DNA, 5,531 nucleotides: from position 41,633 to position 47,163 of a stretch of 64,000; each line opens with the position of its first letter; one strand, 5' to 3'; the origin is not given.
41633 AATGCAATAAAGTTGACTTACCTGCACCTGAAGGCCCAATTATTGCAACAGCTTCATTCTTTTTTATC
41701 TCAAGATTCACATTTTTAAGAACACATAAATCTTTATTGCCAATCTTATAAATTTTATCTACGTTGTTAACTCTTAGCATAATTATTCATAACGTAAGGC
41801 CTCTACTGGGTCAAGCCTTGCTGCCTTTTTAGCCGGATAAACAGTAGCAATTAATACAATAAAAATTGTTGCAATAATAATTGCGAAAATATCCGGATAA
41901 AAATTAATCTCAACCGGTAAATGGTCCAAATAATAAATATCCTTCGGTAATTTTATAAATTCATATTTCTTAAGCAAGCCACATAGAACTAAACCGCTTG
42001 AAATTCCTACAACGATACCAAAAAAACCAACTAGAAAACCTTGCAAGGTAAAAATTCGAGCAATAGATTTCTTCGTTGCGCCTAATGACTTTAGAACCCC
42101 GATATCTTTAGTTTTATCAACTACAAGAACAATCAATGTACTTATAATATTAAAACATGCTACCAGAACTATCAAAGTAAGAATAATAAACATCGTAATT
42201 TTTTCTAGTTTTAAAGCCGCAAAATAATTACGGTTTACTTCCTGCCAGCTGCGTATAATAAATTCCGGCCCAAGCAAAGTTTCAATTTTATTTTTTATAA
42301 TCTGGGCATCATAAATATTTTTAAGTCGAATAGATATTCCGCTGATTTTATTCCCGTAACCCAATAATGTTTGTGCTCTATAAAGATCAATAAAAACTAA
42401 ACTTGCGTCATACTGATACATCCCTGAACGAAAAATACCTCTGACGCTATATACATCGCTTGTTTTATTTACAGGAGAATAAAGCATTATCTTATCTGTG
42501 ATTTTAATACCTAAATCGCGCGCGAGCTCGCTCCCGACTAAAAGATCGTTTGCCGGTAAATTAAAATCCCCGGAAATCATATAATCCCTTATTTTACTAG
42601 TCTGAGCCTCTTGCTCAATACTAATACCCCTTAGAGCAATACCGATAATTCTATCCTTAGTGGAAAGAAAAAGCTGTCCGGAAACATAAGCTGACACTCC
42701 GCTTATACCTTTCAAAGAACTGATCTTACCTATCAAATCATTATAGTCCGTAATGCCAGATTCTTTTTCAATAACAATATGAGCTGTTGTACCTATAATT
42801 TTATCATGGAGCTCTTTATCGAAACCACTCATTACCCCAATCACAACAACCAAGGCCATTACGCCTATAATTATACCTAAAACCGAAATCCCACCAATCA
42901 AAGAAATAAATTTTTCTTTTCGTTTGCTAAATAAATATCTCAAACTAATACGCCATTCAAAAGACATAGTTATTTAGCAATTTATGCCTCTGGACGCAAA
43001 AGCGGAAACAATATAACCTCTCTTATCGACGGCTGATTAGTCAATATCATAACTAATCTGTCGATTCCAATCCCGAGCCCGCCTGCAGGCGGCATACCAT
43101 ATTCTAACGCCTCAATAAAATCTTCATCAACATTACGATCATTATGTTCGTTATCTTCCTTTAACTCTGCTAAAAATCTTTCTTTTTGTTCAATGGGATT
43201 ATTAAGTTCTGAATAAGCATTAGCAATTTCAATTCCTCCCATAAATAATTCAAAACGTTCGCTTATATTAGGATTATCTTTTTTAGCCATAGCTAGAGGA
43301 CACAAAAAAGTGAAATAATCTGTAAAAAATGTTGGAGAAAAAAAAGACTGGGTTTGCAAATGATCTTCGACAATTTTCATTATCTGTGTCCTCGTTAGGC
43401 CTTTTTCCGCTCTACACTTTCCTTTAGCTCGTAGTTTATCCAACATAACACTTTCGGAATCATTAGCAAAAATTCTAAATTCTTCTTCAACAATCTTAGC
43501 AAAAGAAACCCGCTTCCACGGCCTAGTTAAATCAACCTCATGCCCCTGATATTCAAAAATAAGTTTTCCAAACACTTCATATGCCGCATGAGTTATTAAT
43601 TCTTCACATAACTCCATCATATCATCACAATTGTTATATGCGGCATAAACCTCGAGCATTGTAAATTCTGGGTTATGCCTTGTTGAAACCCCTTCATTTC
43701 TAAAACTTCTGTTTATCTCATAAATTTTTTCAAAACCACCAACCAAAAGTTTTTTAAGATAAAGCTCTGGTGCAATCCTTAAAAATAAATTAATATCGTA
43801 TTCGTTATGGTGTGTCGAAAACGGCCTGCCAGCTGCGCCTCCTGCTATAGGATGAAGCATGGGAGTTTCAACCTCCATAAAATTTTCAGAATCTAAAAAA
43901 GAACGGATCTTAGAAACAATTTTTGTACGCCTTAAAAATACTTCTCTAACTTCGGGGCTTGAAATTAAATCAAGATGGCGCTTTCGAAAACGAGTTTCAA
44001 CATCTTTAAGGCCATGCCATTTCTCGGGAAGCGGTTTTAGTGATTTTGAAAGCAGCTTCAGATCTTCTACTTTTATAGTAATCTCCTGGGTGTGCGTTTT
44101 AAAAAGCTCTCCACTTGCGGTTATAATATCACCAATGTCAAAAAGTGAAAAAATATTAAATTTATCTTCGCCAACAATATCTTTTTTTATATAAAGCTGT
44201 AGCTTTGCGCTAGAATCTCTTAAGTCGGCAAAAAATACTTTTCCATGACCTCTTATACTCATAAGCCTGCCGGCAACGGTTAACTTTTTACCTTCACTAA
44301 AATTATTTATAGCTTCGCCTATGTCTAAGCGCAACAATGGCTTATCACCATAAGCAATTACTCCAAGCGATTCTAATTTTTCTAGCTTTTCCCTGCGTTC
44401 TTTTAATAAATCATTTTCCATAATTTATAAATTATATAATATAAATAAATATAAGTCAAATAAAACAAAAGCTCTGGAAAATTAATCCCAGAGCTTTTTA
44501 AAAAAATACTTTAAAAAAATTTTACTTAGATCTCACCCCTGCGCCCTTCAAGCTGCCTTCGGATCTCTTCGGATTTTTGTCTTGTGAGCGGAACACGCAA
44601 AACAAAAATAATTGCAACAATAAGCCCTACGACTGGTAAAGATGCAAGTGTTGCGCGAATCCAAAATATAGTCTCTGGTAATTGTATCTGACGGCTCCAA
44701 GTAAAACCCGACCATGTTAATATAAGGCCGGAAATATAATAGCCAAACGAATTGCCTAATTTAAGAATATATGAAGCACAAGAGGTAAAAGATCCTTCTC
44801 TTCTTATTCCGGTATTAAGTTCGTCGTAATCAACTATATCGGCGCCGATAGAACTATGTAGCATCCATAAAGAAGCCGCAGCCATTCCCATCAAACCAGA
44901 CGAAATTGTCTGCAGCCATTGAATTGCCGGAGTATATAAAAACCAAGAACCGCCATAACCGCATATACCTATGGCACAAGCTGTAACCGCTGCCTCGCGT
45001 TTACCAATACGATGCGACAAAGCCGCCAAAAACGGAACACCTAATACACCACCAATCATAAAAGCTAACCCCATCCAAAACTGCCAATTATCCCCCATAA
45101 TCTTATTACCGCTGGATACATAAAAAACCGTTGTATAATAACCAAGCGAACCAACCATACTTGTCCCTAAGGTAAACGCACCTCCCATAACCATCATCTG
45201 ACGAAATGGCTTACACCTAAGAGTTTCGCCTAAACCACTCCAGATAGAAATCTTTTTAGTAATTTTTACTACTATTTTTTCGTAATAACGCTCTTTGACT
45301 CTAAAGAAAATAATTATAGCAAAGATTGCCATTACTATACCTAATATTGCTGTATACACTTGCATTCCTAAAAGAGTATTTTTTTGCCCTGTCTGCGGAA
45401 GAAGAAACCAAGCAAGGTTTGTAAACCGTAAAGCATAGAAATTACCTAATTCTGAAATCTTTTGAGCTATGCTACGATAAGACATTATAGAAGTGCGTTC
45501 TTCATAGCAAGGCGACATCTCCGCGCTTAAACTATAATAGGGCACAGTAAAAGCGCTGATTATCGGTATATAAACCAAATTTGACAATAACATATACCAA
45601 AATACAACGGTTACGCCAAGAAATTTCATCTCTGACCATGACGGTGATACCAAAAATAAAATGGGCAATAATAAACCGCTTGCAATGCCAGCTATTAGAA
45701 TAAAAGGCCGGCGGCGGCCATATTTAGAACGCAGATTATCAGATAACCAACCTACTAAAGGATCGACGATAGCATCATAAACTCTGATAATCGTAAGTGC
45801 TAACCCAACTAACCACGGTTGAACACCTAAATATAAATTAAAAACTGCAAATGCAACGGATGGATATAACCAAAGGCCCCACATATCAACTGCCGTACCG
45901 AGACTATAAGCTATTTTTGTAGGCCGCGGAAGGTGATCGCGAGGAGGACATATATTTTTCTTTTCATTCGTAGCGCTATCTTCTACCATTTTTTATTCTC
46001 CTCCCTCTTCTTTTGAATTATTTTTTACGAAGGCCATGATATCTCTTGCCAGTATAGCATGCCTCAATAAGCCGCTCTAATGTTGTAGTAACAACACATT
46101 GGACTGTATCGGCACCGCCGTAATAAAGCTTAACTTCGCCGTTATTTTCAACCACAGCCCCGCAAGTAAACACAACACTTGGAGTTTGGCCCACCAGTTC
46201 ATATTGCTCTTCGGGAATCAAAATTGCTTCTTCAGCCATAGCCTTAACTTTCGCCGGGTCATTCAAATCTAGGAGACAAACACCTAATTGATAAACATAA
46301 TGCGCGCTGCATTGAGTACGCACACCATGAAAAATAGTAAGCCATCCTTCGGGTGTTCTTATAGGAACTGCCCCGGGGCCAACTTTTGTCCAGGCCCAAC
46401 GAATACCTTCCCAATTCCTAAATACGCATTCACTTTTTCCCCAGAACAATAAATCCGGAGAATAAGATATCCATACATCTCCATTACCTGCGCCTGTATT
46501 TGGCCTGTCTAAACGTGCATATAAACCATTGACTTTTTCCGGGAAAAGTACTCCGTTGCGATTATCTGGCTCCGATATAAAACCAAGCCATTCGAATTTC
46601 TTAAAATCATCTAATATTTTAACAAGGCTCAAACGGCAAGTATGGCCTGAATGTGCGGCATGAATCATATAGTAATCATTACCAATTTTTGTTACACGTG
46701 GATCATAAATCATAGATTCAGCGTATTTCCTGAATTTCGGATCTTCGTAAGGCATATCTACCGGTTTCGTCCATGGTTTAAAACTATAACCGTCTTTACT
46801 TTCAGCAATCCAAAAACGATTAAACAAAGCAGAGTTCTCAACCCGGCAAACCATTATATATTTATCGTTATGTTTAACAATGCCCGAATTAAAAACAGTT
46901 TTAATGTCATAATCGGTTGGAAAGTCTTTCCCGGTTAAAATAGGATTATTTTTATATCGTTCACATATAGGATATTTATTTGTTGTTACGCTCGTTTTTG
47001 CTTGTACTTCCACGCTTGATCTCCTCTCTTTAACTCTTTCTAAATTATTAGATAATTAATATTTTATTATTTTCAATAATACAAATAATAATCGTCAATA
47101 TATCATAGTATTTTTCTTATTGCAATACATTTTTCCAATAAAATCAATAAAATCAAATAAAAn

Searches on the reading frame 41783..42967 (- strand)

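Call 68: search_protein_families(library=pfam, proteins=[window:41783-42967:-], max_evalue=0.0001)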
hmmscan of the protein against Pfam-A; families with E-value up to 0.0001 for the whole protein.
window:41783-42967:- (394 aa): 2 families
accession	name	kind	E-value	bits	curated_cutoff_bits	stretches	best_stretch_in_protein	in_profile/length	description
PF02687.27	FtsX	-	2.4e-18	66.7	25.5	1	261-387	2-120/120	FtsX-like permease C-terminal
PF12704.14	MacB_PCD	-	1.1e-13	52.3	27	1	27-230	3-206/207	MacB-like periplasmic core domain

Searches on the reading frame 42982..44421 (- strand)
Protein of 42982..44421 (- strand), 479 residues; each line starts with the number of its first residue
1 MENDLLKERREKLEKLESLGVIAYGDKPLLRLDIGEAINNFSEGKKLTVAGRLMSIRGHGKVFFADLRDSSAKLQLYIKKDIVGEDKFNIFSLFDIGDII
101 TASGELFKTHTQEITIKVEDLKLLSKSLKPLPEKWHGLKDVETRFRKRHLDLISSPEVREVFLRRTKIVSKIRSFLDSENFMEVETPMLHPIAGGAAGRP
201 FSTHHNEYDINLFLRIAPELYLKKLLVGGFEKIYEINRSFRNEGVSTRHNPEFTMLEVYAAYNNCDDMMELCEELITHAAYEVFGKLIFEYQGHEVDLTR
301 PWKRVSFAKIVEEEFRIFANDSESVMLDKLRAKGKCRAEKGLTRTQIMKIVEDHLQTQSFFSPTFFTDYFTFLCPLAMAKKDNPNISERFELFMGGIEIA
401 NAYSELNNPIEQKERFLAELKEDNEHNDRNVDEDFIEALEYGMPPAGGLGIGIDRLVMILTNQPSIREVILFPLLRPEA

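Call 68: search_protein_families(library=pfam, proteins=[window:42982-44421:-], max_evalue=0.0001)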
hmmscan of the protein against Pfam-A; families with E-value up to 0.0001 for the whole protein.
window:42982-44421:- (479 aa): 2 families
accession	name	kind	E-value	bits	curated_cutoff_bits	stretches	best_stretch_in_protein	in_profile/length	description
PF00152.25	tRNA-synt_2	-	1.4e-88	297.4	25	1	141-474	2-306/308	tRNA synthetases class II (D, K and N)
PF01336.31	tRNA_anti-codon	-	1.2e-17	64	27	1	48-124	2-75/75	OB-fold nucleic acid binding domain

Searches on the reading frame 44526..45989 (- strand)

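Call 68: search_protein_families(library=pfam, proteins=[window:44526-45989:-], max_evalue=0.0001)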
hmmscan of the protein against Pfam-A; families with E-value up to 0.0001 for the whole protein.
window:44526-45989:- (487 aa): 2 families
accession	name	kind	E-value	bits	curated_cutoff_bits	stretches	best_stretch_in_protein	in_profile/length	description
PF13347.12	MFS_2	-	2.4e-60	204.7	27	1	51-470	25-427/427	MFS/sugar transport protein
PF07690.21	MFS_1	-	2.4e-13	50.2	33.4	1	30-384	3-321/347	Major Facilitator Superfamily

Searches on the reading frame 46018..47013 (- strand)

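Call 68: search_protein_families(library=pfam, proteins=[window:46018-47013:-], max_evalue=0.0001)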
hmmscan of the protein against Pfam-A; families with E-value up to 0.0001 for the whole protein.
window:46018-47013:- (331 aa): 1 family
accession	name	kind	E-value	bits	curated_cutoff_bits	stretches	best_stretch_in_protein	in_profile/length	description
PF04041.19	Glyco_hydro_130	-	1.9e-48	165.5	26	1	22-320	7-319/320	beta-1,4-mannooligosaccharide phosphorylase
